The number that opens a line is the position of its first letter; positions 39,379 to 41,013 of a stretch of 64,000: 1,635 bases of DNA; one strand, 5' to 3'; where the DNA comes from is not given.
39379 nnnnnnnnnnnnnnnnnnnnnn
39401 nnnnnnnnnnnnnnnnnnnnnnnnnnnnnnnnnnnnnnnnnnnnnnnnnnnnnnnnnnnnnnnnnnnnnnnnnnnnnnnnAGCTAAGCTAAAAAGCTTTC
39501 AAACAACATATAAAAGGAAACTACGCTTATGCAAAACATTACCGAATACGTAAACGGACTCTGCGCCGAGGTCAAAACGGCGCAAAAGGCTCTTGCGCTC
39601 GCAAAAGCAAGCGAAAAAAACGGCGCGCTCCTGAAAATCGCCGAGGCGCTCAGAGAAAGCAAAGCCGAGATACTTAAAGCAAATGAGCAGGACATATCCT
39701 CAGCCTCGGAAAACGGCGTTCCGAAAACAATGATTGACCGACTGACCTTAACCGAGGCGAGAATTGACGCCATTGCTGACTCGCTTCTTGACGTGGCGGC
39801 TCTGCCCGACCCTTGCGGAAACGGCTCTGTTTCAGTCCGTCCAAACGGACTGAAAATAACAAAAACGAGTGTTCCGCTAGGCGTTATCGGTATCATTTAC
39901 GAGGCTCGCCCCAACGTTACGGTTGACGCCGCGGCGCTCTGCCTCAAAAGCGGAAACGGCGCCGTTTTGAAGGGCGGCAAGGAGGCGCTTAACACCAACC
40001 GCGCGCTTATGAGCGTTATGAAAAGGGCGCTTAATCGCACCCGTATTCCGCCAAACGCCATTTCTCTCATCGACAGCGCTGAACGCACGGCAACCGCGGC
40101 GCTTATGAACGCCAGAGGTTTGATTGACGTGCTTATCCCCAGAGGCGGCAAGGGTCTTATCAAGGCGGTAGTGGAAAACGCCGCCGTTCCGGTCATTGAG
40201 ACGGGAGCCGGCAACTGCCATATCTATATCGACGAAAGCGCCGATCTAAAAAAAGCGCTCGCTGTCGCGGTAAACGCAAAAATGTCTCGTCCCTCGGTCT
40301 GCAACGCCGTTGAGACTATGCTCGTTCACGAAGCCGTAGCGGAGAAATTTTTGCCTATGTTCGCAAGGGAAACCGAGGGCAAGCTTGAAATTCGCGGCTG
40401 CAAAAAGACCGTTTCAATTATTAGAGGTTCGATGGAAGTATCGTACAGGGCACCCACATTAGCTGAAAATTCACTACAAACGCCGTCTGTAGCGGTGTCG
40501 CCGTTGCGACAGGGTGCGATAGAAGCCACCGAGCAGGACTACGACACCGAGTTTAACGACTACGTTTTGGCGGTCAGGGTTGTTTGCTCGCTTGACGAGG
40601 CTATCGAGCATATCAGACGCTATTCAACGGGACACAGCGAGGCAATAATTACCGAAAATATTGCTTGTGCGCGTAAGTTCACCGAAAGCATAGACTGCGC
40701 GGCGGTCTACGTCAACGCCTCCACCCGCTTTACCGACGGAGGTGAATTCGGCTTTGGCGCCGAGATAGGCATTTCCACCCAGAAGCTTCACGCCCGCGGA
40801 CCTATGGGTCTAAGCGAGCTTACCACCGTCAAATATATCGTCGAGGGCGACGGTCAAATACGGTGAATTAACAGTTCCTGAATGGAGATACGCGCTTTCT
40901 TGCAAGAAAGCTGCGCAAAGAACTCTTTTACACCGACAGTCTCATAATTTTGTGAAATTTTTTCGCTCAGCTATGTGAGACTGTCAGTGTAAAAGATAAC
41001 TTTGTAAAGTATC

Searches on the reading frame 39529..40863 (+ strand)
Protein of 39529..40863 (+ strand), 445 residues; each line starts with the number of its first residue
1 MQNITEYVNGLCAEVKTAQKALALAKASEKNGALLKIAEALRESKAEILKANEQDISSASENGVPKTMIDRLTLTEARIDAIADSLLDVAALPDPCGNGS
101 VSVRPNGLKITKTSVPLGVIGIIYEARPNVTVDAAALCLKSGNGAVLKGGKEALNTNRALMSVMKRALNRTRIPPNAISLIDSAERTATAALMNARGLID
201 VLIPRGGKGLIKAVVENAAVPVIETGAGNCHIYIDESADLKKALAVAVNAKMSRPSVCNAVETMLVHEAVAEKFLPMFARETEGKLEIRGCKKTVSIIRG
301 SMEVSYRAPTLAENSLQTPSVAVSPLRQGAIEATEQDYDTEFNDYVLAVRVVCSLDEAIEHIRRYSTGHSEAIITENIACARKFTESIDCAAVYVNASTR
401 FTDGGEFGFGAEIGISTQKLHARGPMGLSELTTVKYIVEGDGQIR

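Call 44: find_homologous_proteins(query=window:39529-40863:+, max_evalue=1e-40)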
Query window:39529-40863:+ (445 aa): 8000 proteins with E <= 1e-40 among 8000 candidates; the best 120 are listed.
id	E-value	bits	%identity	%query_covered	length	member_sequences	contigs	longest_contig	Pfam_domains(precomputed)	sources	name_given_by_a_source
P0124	2.8e-276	934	98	100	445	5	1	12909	PF00171.28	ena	-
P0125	4.3e-210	716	78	100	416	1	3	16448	PF00171.28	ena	-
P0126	5.3e-210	716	77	100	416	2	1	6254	PF00171.28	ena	-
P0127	6.2e-210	715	77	100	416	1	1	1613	PF00171.28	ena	-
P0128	2.8e-202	690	75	99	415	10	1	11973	PF00171.28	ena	-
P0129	5.6e-201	686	74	99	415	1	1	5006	PF00171.28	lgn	-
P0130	1.5e-199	681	74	99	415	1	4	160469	PF00171.28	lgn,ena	-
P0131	5.9e-194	663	71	100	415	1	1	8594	PF00171.28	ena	-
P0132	2.5e-193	661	72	100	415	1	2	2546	PF00171.28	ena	-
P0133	3.6e-193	660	72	99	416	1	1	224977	PF00171.28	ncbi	-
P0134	1.3e-192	658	71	100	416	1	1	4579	PF00171.28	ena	-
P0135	1.7e-192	658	72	100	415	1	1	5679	PF00171.28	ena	-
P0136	2.0e-192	658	71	100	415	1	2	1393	PF00171.28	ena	-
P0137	5.2e-192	656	71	100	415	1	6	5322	PF00171.28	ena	-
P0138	7.4e-192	656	71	100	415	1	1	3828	PF00171.28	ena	-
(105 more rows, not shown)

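Call 46: find_encoding_contigs(protein=P0125, flank=10000, max_places=1)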
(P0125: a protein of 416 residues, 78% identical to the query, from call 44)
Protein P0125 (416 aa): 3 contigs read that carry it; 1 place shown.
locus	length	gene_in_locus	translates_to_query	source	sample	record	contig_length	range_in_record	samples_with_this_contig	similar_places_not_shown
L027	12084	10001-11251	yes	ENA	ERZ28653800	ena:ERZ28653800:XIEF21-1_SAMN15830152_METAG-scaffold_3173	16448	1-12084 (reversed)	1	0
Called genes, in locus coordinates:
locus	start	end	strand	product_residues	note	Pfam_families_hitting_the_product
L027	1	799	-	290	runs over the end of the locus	PF02645:DegV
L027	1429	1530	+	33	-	-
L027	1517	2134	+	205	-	PF01381:HTH_3, PF12844:HTH_19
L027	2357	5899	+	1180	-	PF17854:FtsK_alpha, PF01580:FtsK_SpoIIIE, PF09397:FtsK_gamma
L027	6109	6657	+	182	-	PF01965:DJ-1_PfpI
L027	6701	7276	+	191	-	PF01812:5-FTHF_cyc-lig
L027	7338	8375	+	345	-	PF02618:YceG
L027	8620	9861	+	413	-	PF01136:Peptidase_U32, PF16325:Peptidase_U32_C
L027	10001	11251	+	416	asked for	PF00171:Aldedh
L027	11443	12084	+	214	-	?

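Call 47: find_encoding_contigs(protein=P0128, flank=10000, max_places=1)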
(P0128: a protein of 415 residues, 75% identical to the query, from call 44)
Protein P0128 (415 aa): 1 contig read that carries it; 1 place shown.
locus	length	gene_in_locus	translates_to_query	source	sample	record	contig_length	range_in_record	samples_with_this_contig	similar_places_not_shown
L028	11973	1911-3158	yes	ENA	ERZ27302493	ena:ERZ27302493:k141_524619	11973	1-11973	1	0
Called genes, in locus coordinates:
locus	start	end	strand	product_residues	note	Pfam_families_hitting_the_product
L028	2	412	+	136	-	?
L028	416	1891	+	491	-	-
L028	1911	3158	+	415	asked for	PF00171:Aldedh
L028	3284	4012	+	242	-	PF00849:PseudoU_synth_2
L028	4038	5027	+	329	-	PF02729:OTCace_N, PF00185:OTCace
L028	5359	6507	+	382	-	PF01979:Amidohydro_1, PF07969:Amidohydro_3 (weak)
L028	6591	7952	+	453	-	PF00209:SNF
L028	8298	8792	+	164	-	-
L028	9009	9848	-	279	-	PF00950:ABC-3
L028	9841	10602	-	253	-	PF00005:ABC_tran, PF02463:SMC_N (weak), PF13304:AAA_21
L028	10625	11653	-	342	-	PF01297:ZnuA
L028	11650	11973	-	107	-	?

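Call 62: search_solved_structures(query=window:39529-40863:+, show_alignments=1, max_evalue=1e-30)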
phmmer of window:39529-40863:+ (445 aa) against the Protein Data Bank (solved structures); distinct sequences matched with E-value up to 1e-30: 9.
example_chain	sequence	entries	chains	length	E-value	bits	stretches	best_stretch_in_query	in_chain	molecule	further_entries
1o20_A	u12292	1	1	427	2.4e-128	432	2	14-298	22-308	Gamma-glutamyl phosphate reductase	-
8zok_A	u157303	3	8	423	1.1e-109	370.4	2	15-281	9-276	Gamma-glutamyl phosphate reductase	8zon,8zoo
4ghk_A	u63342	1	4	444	1.7e-100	340.2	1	3-443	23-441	Gamma-glutamyl phosphate reductase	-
1vlu_A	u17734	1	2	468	1.5e-77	264.7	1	16-444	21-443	Gamma-glutamyl phosphate reductase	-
7f5t_A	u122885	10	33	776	7.4e-72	245.9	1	15-270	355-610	Delta-1-pyrroline-5-carboxylate synthase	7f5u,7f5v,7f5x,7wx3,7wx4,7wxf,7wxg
8y2h_B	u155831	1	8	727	6.4e-69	236.3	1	17-273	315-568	Delta-1-pyrroline-5-carboxylate synthase A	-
8j0e_F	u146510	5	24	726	5.1e-66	226.7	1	17-272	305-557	Delta-1-pyrroline-5-carboxylate synthase B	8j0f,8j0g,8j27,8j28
2h5g_A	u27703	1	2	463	1.5e-64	221.9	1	20-271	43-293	Delta 1-pyrroline-5-carboxylate synthetase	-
4jbe_A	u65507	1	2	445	1.9e-44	155.7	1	12-280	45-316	Gamma-glutamyl phosphate reductase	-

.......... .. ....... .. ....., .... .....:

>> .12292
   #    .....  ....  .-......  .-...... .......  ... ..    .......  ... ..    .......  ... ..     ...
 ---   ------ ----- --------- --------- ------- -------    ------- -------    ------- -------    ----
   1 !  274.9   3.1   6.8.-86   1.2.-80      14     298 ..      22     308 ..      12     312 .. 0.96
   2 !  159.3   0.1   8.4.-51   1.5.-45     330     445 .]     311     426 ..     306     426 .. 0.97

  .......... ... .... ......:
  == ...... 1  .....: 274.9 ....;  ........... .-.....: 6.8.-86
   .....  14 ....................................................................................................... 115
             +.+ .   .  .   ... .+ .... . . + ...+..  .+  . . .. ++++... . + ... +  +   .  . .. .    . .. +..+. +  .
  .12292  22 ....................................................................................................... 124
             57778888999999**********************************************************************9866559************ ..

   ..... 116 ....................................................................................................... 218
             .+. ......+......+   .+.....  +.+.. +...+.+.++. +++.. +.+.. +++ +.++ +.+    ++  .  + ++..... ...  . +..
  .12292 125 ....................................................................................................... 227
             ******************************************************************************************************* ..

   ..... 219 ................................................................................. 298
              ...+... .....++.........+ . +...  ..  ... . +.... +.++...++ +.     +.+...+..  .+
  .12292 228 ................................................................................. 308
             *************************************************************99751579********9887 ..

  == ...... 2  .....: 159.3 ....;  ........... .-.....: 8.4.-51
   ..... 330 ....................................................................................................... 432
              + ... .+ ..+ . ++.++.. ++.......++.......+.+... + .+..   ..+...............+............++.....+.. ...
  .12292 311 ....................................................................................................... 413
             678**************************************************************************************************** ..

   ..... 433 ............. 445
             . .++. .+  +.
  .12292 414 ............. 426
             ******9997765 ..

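Call 101: predict_structure(alignment_id=A4)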
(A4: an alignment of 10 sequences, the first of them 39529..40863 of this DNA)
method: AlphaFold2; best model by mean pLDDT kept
length: 445 residues; sequences in the alignment: 10
mean_pLDDT: 66.7   pTM: 0.54
mean pLDDT of the five models: 66.7, 62.1, 59.9, 58.7, 58.6
residues with pLDDT >= 90: 108; 70-90: 135; 50-70: 78; < 50: 124
segments of 3 or more residues with pLDDT < 50: 96-113, 217-228, 254-259, 304-327, 368-370, 389-445
pLDDT, mean of each block of 10 residues (from residue 1): 84 93 88 96 97 92 73 85 81 52 36 59 69 85 84 89 96 95 81 74 55 47 38 78 66 44 86 93 84 90 42 30 40 81 72 87 64 59 58 30 22 25 27 24 29
secondary structure, 60 per line:
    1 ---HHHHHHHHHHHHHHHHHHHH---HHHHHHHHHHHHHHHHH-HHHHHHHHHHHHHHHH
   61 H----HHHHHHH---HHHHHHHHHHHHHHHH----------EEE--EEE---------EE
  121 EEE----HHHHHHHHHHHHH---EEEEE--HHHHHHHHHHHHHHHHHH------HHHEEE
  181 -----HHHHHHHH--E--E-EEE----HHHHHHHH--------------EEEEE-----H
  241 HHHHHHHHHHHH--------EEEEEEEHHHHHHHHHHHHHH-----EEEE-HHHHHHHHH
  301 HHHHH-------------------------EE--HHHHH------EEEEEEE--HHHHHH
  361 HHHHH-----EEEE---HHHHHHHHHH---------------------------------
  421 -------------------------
elements in order: H4-23 H27-43 H45-61 H66-72 H76-91 E102-104 E107-109 E119-123 H128-140 E144-148 H151-168 E178-180 H186-193 E201-203 H208-215 E230-234 H240-252 E261-267 H268-281 E287-290 H292-305 H335-339 E346-352 H355-365 E371-374 H378-387
